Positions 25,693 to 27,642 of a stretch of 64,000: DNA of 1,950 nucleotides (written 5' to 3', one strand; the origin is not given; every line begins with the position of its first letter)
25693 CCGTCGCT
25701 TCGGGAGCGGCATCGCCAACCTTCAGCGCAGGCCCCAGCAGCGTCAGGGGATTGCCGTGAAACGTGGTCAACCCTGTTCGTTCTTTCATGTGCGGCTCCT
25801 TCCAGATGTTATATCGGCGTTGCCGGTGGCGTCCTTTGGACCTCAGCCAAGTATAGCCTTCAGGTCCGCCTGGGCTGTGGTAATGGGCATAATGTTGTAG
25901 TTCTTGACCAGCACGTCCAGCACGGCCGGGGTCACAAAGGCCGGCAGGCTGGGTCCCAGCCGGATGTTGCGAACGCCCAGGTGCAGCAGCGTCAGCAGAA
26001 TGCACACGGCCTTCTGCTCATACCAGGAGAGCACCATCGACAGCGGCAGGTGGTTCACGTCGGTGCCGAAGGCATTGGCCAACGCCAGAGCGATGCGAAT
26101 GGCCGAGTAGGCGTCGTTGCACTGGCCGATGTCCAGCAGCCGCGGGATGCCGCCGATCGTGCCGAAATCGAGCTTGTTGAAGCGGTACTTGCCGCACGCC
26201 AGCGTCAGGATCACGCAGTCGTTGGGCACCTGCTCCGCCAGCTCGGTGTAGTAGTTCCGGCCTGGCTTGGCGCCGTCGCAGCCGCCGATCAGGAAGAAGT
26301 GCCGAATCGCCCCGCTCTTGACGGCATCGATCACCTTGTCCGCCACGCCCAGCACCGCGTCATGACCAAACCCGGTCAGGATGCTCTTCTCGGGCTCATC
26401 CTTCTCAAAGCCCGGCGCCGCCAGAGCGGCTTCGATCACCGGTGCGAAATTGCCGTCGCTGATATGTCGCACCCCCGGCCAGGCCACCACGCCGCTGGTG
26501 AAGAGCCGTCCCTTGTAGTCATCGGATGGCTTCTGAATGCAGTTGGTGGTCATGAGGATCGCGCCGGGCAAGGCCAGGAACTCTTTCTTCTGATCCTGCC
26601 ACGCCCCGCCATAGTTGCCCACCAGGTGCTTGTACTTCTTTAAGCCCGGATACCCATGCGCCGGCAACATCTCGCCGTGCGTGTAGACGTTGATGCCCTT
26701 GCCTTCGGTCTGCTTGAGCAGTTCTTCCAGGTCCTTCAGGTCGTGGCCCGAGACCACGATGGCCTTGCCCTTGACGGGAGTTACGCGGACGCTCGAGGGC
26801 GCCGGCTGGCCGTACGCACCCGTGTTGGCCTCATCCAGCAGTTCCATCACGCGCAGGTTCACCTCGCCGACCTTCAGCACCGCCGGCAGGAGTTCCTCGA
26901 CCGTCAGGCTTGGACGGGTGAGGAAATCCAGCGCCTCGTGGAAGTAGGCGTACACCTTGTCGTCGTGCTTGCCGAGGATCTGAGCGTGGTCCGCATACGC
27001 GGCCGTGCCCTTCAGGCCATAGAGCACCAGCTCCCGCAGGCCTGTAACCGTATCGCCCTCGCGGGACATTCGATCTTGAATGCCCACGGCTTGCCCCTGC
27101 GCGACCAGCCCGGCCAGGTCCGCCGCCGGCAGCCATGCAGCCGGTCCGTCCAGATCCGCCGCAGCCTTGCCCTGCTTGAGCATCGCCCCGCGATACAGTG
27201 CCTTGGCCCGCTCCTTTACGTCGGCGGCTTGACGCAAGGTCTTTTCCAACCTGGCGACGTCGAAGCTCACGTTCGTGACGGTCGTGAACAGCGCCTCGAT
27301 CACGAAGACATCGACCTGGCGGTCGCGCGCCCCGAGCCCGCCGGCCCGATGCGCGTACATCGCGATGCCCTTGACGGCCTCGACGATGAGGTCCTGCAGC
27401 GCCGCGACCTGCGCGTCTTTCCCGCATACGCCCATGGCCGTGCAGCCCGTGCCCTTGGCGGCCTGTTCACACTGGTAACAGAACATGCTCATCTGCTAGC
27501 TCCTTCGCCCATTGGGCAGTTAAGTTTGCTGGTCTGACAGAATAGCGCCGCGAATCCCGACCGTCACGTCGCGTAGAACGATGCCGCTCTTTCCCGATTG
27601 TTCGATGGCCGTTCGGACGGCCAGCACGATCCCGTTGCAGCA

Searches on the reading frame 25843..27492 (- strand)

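Call 41: search_protein_families(library=pfam, proteins=[window:25843-27492:-], max_evalue=1e-8)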
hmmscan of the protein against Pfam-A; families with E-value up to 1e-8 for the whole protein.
window:25843-27492:- (549 aa): 1 family
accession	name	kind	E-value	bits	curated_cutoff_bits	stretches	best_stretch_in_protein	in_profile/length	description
PF03063.25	Prismane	-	8.5e-171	569.5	27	1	3-545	1-513/513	Prismane/CO dehydrogenase family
